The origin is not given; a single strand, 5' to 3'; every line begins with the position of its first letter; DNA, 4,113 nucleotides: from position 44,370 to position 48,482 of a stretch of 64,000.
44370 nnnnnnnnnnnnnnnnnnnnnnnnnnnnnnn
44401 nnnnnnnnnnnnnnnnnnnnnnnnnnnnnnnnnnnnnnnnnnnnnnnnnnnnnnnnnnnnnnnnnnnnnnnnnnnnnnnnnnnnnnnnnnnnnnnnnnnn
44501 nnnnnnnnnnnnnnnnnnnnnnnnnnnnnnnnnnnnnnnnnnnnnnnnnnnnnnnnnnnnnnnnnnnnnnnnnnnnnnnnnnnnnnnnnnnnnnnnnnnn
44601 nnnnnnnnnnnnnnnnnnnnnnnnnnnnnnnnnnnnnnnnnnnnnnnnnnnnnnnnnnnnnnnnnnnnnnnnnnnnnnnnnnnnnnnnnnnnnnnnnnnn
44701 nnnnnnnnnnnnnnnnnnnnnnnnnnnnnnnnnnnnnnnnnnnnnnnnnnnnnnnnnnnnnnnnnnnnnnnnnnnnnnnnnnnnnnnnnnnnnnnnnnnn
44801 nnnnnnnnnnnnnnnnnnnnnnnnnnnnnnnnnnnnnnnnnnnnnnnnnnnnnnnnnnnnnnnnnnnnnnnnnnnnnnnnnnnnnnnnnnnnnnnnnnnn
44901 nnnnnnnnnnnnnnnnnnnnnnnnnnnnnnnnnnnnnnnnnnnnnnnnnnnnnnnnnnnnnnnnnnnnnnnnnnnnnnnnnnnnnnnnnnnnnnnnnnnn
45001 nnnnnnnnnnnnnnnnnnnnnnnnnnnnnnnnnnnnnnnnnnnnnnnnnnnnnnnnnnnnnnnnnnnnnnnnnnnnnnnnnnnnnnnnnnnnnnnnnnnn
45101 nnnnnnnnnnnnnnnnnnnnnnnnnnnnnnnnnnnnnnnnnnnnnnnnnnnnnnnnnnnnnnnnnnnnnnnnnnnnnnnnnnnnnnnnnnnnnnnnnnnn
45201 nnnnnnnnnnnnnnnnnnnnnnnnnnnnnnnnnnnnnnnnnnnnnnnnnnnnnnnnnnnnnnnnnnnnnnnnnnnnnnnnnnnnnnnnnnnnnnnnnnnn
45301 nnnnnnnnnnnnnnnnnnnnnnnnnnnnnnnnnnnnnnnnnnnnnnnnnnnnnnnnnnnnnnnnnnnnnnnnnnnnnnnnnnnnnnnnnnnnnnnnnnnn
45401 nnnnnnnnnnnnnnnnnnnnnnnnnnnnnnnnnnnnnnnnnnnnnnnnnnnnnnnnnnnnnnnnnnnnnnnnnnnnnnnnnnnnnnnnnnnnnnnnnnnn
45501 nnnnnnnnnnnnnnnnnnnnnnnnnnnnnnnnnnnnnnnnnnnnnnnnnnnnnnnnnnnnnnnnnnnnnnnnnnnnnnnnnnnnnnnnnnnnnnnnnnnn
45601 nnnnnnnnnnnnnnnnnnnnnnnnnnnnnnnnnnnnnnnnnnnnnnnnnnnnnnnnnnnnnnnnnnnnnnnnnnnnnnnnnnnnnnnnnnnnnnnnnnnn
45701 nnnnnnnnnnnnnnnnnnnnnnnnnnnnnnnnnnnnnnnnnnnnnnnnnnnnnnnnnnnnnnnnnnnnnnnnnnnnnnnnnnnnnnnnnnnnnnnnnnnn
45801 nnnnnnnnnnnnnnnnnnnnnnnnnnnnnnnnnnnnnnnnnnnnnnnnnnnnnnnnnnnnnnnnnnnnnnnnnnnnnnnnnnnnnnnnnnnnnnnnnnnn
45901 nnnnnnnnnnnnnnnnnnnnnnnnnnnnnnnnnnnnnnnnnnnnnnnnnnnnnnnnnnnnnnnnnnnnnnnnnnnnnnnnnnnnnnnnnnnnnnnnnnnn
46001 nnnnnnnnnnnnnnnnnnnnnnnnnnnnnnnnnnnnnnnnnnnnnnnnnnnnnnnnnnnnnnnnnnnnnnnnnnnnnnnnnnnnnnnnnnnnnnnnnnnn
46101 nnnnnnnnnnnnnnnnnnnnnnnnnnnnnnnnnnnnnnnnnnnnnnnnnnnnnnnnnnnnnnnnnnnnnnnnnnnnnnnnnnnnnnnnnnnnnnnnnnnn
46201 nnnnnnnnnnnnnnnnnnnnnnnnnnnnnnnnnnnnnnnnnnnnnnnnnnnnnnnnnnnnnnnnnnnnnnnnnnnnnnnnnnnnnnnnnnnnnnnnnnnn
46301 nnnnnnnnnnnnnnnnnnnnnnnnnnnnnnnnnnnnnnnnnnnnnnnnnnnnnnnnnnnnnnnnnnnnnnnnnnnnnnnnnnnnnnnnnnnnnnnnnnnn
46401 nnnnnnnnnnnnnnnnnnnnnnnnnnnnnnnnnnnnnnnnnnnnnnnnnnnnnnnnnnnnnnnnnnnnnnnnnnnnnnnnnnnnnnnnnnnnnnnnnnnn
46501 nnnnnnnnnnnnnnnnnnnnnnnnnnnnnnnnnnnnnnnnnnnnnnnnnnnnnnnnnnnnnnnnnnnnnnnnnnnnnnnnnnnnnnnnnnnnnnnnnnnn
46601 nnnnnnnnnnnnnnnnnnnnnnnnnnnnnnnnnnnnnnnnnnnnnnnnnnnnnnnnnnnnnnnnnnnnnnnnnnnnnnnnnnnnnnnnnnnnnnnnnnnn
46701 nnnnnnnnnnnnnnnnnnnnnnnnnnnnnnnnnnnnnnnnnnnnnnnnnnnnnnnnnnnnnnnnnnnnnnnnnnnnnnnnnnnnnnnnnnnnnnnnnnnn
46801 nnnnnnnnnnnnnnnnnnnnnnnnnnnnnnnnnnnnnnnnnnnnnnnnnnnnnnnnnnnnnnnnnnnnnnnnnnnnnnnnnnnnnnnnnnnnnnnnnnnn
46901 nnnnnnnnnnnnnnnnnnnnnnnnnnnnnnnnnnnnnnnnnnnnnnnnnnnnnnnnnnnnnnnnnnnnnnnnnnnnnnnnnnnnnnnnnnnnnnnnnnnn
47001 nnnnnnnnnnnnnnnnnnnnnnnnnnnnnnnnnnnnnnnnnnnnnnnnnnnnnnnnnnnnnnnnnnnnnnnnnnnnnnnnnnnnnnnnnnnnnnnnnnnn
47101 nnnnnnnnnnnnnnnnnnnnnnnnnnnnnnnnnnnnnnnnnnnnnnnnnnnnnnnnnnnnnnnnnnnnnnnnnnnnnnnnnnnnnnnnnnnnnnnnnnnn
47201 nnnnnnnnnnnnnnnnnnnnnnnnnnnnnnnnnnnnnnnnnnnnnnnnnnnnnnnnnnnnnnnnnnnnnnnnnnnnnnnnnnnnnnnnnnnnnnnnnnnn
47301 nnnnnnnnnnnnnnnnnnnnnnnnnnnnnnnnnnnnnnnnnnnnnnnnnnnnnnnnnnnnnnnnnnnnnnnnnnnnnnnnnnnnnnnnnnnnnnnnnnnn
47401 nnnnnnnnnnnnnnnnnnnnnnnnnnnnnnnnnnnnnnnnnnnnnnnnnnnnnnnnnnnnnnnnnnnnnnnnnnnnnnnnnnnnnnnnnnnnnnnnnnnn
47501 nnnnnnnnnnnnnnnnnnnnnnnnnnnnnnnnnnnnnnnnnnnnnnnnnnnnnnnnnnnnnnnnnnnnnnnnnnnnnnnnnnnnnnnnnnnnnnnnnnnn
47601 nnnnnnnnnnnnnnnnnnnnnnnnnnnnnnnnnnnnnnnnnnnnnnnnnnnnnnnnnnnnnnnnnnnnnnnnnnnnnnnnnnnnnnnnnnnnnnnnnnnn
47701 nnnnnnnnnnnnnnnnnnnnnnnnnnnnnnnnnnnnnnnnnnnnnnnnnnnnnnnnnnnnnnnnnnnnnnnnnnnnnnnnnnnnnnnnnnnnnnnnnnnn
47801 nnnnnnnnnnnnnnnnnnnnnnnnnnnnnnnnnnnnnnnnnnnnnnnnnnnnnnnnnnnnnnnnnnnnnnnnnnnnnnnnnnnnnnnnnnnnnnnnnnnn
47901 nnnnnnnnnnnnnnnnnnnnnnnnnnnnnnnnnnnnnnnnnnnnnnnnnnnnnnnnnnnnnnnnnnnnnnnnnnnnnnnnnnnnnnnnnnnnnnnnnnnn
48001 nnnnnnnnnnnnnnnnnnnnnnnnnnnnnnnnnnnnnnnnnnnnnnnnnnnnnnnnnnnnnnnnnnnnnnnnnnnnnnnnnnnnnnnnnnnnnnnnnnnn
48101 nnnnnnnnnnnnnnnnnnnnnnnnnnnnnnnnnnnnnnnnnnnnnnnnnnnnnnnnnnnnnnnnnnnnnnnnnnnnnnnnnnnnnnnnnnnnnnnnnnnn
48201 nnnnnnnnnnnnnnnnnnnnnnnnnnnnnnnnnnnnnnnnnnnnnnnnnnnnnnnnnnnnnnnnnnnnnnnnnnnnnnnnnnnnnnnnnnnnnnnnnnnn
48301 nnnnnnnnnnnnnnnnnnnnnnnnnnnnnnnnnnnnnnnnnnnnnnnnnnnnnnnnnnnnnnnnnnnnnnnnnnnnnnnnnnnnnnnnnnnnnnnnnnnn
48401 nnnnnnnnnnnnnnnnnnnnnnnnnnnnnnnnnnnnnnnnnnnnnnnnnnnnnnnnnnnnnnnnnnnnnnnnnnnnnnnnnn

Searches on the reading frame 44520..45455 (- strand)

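Call 60: search_protein_families(library=pfam, proteins=[window:44520-45455:-], max_evalue=0.00001)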
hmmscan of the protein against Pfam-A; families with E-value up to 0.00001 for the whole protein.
window:44520-45455:- (311 aa): 1 family
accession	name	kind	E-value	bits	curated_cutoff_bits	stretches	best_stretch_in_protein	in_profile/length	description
PF00813.25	FliP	-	4.2e-79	265.4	26.9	1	114-306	1-191/191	FliP family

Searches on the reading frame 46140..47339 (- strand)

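Call 60: search_protein_families(library=pfam, proteins=[window:46140-47339:-], max_evalue=0.00001)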
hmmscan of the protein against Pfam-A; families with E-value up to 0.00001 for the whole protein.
window:46140-47339:- (399 aa): 3 families
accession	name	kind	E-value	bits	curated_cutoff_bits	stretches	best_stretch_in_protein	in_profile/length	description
PF01052.25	FliMN_C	-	4.7e-24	84.6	23.8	1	329-398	3-72/73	Type III flagellar switch regulator (C-ring) FliN C-term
PF04509.17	CheC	-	5.2e-24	84.3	22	2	136-172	1-37/38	CheC-like family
PF13690.11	CheX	-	3.8e-06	27.3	27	0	41-94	43-92/94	Chemotaxis phosphatase CheX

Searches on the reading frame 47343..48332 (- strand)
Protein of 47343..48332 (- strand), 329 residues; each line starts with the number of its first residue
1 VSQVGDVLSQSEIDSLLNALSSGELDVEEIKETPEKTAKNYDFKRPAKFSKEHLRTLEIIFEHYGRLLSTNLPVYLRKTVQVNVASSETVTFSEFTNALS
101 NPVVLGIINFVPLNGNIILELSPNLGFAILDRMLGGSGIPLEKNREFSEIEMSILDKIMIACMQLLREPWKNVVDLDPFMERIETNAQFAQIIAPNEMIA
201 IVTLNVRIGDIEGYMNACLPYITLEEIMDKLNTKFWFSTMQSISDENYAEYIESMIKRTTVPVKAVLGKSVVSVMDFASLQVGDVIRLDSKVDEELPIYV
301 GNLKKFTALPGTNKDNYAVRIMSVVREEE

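Call 60: search_protein_families(library=pfam, proteins=[window:47343-48332:-], max_evalue=0.00001)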
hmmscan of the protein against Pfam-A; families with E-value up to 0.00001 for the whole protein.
window:47343-48332:- (329 aa): 2 families
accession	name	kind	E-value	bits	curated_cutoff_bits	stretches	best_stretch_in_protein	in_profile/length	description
PF02154.20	FliM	-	6.3e-62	209.3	27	1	41-231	1-192/192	Flagellar motor switch protein FliM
PF01052.25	FliMN_C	-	8.7e-22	77.3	23.8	1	256-325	3-72/73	Type III flagellar switch regulator (C-ring) FliN C-term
